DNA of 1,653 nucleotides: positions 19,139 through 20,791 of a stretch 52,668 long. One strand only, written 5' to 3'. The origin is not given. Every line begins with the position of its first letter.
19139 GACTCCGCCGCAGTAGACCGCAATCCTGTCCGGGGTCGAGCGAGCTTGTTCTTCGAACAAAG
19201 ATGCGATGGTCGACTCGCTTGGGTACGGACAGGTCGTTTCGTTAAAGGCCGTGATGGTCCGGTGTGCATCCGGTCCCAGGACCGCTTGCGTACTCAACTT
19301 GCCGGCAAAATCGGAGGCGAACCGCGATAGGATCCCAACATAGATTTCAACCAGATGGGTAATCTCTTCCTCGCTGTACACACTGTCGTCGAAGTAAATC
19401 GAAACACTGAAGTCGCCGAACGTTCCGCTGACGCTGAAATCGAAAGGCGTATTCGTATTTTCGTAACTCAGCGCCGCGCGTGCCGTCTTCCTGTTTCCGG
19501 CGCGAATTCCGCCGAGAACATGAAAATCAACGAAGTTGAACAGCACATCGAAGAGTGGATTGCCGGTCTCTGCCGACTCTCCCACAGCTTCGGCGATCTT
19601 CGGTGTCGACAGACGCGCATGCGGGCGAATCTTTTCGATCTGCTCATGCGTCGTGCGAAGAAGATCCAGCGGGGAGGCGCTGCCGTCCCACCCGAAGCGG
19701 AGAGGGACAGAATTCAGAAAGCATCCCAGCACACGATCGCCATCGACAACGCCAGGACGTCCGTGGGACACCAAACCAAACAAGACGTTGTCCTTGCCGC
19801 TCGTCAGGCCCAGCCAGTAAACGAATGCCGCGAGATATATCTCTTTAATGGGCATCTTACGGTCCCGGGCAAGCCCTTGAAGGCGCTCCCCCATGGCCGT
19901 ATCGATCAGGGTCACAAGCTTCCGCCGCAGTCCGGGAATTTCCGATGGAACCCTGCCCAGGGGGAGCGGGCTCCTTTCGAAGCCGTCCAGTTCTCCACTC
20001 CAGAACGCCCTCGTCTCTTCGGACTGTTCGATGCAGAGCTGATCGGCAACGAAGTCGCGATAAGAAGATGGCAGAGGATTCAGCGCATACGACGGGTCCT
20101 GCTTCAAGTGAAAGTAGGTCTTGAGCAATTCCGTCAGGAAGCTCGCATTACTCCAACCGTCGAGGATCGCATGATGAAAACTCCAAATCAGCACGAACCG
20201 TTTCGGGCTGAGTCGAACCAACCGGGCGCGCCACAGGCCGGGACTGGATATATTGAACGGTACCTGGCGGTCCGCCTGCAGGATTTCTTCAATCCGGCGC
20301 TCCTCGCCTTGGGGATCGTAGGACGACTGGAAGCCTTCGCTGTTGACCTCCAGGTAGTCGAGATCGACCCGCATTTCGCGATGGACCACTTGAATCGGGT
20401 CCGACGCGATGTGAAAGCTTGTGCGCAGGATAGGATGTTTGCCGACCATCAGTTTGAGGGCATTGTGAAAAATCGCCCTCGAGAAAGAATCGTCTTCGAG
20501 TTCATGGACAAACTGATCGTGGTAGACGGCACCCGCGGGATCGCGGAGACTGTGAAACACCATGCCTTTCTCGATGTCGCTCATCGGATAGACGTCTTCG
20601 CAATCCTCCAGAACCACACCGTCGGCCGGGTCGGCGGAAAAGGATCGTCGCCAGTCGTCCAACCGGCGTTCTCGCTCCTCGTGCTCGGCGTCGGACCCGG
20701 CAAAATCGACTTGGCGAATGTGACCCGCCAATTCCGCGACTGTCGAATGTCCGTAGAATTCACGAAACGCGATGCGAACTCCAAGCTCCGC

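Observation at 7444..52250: Self-contained ~44.8-kb hybrid NRPS/PKS operon (9 NRPS + 2 PKS modules) whose domain string I do not recognise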

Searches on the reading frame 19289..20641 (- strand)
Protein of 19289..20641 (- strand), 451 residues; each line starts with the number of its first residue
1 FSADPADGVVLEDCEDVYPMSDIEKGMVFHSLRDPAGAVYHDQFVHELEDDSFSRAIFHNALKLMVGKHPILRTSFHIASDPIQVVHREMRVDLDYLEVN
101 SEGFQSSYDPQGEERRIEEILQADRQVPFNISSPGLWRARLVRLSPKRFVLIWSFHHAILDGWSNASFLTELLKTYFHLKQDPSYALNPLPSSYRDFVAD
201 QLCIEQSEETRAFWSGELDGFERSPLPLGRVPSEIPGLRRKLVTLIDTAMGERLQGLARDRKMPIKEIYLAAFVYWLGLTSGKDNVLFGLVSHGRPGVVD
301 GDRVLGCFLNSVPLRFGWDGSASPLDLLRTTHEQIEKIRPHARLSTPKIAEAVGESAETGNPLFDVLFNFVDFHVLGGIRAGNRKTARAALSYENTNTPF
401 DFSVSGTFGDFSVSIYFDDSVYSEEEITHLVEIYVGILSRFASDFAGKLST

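Call 33: search_solved_structures(query=window:19289-20641:-, max_evalue=1e-15)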
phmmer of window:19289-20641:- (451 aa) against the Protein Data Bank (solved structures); distinct sequences matched with E-value up to 1e-15: 14.
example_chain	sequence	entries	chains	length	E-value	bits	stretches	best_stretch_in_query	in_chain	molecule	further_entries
8jbr_A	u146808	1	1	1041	4.6e-56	193.6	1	12-428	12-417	McyA protein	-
9up2_A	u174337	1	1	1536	4.9e-49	170.4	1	11-449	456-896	PvdL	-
9lcp_A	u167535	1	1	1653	6.1e-49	170.1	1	11-449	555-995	PvdL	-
9lco_A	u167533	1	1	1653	6.1e-49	170.1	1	11-449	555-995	PvdL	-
9lcq_A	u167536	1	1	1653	1.1e-48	169.3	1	11-449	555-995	PvdL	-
8hlk_A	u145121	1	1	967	2.7e-39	138.3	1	12-433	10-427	Microcystin synthetase B (Fragment)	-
9rde_A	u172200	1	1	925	7.6e-39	136.8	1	13-424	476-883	Bacitracin synthase 3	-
7r9x_A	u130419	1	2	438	1.6e-37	132.5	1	12-386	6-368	AmbE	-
9bfd_B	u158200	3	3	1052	6.5e-27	97.5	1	12-343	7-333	Tyrocidine synthase 2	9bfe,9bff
8f7f_A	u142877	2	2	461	5.1e-26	94.6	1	8-344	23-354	Surfactin synthetase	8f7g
2vsq_A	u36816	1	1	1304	7.2e-24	87.5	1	13-344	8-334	SURFACTIN SYNTHETASE SUBUNIT 3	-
8f7h_A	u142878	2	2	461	1.2e-23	86.8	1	8-344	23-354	Surfactin synthetase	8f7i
6oyf_A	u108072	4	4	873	2.3e-18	69.3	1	54-371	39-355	Txo1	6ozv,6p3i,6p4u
6p1j_A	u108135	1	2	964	8.2e-17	64.2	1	60-425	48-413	Txo2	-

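Call 58: search_protein_families(library=ncbifam, proteins=[window:19289-20641:-], max_evalue=0.00001)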
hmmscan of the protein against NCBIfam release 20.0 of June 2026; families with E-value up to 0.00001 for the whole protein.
window:19289-20641:- (451 aa): 5 families
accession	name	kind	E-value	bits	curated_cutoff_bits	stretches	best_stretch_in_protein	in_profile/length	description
NF004282.0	PRK05691.1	subfamily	5.5e-42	142.1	4090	1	11-450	3251-3692/4334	non-ribosomal peptide synthase/polyketide synthase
NF041803.1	NRPS_SolG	exception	2.8e-15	55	2200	1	13-370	107-451/1163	solanimycin non-ribosomal peptide synthetase SolG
NF038078.1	NRPS_MxcG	equivalog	5.4e-15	53.8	2300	1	16-344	3-321/1442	myxochelin non-ribosomal peptide synthetase MxcG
NF047350.1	aureusi_NRPS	equivalog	2.6e-11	41.2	2500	1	16-432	993-1388/2373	aureusimine non-ribosomal peptide synthetase AusA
NF007605.2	PRK10252.1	equivalog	8.5e-08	30.1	2400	1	119-446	98-424/1292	enterobactin non-ribosomal peptide synthetase EntF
